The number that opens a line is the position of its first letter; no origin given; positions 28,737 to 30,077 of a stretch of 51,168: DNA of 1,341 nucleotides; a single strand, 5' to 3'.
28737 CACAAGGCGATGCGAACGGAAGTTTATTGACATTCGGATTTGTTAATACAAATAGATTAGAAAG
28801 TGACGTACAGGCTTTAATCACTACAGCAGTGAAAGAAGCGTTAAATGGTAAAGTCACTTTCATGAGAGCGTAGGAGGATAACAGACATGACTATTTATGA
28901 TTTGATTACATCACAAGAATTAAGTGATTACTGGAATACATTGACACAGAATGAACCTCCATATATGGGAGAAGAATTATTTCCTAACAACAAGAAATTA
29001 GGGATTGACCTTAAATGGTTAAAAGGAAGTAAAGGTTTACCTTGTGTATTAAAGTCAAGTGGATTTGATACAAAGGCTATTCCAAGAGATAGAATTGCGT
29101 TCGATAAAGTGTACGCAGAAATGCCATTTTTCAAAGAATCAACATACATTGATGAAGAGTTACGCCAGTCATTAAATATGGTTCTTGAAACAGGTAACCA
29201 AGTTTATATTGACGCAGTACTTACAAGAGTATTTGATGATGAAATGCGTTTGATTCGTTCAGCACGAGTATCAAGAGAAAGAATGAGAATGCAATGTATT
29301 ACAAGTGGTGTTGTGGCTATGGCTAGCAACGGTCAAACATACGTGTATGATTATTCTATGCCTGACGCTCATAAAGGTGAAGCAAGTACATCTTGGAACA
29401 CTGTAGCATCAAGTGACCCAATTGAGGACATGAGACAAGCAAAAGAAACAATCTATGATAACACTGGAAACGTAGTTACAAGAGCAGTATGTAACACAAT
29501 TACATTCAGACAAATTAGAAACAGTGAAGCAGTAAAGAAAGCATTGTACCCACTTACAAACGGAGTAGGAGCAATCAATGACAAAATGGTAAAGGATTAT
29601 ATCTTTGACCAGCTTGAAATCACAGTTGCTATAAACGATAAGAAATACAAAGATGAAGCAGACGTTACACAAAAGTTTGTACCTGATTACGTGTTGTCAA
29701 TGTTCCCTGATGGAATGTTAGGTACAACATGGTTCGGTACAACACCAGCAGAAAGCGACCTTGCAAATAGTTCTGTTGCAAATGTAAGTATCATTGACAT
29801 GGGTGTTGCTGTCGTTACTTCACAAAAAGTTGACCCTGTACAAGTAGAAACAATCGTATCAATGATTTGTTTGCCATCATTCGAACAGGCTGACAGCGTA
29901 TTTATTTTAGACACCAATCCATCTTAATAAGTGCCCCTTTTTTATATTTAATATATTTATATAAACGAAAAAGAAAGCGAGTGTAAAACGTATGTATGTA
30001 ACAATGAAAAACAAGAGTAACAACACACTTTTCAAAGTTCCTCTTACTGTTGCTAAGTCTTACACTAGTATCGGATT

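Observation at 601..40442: Family of 14 covarying mini-hairpins (A-NNNC-RRTN-GNNN-A) just upstream of Shine-Dalgarno sequences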

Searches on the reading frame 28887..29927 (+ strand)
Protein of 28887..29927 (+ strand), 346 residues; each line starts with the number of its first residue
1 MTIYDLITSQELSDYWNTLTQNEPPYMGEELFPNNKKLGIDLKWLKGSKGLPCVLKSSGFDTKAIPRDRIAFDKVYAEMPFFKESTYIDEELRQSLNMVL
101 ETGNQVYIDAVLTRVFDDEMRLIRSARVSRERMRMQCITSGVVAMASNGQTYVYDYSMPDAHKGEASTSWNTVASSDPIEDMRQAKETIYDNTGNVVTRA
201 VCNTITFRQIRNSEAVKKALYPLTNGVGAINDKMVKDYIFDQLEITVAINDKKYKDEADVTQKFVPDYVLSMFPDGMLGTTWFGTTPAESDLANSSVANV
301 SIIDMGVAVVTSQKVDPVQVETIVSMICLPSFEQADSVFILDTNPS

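Call 7: search_protein_families(library=pfam, proteins=[window:28887-29927:+])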
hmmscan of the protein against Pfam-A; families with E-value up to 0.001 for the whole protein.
window:28887-29927:+ (346 aa): 1 family
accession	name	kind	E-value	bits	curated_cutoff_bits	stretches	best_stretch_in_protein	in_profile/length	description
PF03864.22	Phage_cap_E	-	2.7e-42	145.4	22.9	1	9-341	2-327/329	Phage major capsid protein E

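Call 19: find_homologous_proteins(query=window:28887-29927:+)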
Query window:28887-29927:+ (346 aa): 3841 proteins with E <= 0.001 among 4964 candidates; the best 120 are listed.
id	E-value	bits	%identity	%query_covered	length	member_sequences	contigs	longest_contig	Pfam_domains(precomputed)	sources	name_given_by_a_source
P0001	3.6e-228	774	100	100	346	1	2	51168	PF03864.23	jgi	-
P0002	9.9e-153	526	67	100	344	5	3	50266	PF03864.23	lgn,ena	-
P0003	1.3e-150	519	67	99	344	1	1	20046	PF03864.23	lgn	-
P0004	3.4e-150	518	66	99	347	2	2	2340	PF03864.23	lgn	-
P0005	4.2e-150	518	65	100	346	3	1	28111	PF03864.23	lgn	-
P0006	5.1e-150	517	66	99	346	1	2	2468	PF03864.23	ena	-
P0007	7.8e-150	517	66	99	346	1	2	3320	PF03864.23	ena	-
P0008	9.5e-150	516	66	99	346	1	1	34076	PF03864.23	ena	-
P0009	9.9e-150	516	66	99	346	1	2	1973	PF03864.23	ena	-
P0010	1.0e-149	516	66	100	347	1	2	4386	PF03864.23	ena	-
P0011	1.3e-149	516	67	99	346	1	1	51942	PF03864.23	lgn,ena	-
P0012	1.3e-149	516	66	99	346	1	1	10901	PF03864.23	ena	-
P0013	1.3e-149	516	66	99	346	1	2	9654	PF03864.23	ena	-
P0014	1.3e-149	516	66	99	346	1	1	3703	PF03864.23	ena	-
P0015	1.4e-149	516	66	99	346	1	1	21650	PF03864.23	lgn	-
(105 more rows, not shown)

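Call 23: find_encoding_contigs(protein=P0002, flank=10000, max_places=3)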
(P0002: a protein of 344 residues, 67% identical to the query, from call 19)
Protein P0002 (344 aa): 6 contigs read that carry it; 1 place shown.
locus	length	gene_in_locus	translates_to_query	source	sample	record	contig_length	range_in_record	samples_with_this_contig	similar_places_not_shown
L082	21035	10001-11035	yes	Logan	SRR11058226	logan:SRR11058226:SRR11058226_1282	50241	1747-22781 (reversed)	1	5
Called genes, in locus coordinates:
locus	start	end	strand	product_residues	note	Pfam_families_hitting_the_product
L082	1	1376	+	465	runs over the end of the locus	PF03237:Terminase_6N, PF04466:Terminase_3, PF17288:Terminase_3C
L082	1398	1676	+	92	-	-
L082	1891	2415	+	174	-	-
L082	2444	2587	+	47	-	-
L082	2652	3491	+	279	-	PF19127:Choline_bind_3 (faint), PF00959:Phage_lysozyme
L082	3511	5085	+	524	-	PF05133:SPP1_portal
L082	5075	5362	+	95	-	PF11753:DUF3310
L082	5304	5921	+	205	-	-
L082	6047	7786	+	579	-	-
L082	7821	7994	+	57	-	-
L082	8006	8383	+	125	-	-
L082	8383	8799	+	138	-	-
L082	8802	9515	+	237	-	-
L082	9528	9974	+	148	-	-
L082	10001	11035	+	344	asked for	PF03864:Phage_cap_E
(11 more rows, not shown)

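Call 27: find_encoding_contigs(protein=P0001, flank=10000, max_places=4)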
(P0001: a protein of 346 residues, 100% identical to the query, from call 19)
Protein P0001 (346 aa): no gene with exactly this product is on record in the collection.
